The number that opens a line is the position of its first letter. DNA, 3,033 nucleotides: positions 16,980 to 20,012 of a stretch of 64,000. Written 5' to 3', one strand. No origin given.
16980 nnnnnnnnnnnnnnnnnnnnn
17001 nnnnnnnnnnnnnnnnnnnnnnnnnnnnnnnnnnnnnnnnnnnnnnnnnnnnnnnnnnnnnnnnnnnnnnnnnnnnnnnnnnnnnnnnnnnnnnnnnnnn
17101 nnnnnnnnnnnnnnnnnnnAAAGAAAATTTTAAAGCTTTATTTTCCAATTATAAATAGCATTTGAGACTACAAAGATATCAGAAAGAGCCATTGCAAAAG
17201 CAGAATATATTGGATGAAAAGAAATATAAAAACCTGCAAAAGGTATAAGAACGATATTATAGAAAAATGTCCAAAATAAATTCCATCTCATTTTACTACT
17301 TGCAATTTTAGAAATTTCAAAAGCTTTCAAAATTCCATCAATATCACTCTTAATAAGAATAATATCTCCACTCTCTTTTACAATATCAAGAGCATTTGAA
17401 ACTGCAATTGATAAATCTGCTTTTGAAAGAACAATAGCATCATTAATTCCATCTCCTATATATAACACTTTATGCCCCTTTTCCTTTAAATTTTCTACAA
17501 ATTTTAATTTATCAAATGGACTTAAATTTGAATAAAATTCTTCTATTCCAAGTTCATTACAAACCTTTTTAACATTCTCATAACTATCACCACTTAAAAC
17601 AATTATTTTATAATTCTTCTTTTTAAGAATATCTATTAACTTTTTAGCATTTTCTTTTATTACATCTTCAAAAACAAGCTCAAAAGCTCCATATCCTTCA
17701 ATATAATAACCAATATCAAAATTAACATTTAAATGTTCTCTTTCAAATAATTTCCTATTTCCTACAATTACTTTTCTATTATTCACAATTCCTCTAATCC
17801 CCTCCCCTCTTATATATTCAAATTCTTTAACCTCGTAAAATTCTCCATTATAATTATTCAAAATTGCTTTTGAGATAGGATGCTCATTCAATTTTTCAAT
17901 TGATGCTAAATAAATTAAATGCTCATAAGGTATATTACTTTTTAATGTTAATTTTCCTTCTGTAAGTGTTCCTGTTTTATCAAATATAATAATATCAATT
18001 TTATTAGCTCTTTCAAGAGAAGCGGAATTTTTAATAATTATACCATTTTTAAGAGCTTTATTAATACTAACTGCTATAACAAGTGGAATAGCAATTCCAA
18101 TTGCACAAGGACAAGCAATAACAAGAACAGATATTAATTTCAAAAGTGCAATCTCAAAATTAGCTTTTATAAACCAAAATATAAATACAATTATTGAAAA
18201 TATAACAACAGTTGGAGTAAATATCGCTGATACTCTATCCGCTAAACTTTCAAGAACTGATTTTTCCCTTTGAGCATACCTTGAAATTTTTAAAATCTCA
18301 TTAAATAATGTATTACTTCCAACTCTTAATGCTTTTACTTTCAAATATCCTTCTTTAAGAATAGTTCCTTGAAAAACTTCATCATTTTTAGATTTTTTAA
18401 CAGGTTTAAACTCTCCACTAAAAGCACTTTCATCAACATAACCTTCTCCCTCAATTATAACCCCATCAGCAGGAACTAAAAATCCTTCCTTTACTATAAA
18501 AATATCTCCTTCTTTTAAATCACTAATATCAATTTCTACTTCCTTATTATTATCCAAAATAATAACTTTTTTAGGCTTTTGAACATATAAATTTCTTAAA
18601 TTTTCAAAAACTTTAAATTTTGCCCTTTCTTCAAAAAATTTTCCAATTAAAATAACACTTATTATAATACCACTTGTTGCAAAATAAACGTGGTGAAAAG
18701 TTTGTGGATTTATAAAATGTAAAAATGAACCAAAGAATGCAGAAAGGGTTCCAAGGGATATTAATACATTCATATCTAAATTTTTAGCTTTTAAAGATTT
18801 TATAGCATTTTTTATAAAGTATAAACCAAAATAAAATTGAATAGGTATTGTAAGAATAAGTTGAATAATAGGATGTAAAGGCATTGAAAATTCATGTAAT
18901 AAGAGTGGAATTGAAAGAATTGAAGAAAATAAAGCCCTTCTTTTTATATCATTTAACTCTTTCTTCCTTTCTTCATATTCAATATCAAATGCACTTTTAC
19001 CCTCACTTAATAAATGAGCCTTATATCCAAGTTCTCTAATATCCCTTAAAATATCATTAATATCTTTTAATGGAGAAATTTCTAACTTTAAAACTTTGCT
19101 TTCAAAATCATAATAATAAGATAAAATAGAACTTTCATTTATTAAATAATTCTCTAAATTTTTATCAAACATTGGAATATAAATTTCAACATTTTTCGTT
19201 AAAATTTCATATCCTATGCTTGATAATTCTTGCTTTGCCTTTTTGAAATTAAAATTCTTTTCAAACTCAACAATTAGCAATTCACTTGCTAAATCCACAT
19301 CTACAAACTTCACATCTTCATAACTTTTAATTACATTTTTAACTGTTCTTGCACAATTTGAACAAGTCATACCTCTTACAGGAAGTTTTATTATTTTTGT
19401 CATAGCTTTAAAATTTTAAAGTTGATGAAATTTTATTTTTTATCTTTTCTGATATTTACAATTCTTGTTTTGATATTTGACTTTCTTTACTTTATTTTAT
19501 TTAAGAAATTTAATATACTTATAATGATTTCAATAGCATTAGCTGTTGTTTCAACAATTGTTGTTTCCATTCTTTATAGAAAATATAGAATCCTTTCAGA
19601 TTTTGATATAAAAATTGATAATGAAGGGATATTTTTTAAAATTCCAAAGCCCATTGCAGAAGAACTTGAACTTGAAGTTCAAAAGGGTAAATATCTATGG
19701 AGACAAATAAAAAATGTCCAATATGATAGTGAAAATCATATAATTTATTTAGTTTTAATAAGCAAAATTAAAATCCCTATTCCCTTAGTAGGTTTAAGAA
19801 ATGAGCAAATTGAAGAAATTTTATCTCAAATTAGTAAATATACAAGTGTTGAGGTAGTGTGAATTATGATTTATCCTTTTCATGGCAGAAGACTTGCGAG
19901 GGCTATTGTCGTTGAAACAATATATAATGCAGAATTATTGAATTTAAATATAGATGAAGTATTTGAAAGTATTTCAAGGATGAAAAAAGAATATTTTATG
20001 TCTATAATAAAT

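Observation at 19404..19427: Genome-wide palindromic promoter-like motif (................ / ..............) placed 1-6 nt before start codons, implying near-leaderless mRNAs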

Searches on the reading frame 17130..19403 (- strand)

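Call 8: search_protein_families(library=ncbifam, proteins=[window:17130-19403:-])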
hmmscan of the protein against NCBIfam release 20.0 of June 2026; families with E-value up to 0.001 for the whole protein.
window:17130-19403:- (757 aa): 41 families (the best 25 are shown)
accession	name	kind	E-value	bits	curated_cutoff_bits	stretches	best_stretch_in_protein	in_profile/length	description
TIGR01525.1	ATPase-IB_hvy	subfamily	4.7e-141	471.4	346.25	1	211-750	1-558/560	heavy metal translocating P-type ATPase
TIGR01511.1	ATPase-IB1_Cu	subfamily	1.1e-139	466.8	397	1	193-750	2-539/542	copper-translocating P-type ATPase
NF007952.0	PRK10671.1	equivalog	3.6e-112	376.1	1316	1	116-749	152-828/838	copper-exporting P-type ATPase CopA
TIGR01512.1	ATPase-IB2_Cd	subfamily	1.6e-98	330.6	313.5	1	242-750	19-490/494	cadmium family heavy metal-translocating P-type ATPase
TIGR01494.1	ATPase_P-type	subfamily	1.3e-82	277.7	62.3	1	247-738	2-475/478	HAD-IC family P-type ATPase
NF008262.1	PRK11033.1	equivalog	9e-76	255.8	1005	2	244-709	198-685/731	zinc/cadmium/mercury/lead-transporting ATPase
NF033775.1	P_type_ZntA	exception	1.5e-63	215.3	1240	2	245-709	204-686/732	Zn(II)/Cd(II)/Pb(II) translocating P-type ATPase ZntA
TIGR01647.1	ATPase-IIIA_H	equivalog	1.2e-46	159.3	615.5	2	256-518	73-343/755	plasma-membrane proton-efflux P-type ATPase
TIGR01517.1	ATPase-IIB_Ca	equivalog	3.2e-37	128.2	507.05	2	239-498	117-389/882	calcium-translocating P-type ATPase, PMCA-type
TIGR01497.1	kdpB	equivalog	5e-37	127.3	527.9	2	244-492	70-322/675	potassium-transporting ATPase subunit KdpB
TIGR01524.1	ATPase-IIIB_Mg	equivalog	4.6e-35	120.7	610.75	3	248-491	98-358/867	magnesium-translocating P-type ATPase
TIGR01657.1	P-ATPase-V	hypoth_equivalog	3.5e-32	110.9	618.25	3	238-341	192-294/1055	ATP13A2 family polyamine export P-type ATPase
NF010609.0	PRK14010.1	equivalog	5.4e-32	110.8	1323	2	260-493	89-322/673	K(+)-transporting ATPase subunit B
TIGR01522.1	ATPase-IIA2_Ca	equivalog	1.7e-30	105.5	798.3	2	247-488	90-338/854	calcium-transporting P-type ATPase, PMR1-type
NF011702.0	PRK15122.1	subfamily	3.7e-26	91.4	975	2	623-688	621-686/907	magnesium-translocating P-type ATPase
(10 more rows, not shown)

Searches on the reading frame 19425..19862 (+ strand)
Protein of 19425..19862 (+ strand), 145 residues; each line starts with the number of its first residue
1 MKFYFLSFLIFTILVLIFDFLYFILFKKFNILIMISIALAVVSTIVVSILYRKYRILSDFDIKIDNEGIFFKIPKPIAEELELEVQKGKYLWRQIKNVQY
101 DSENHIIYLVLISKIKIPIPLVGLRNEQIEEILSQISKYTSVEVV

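Call 71: search_protein_families(library=pfam, proteins=[window:19425-19862:+], max_evalue=0.00001)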
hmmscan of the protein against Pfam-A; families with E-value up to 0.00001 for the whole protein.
window:19425-19862:+ (145 aa): 0 families
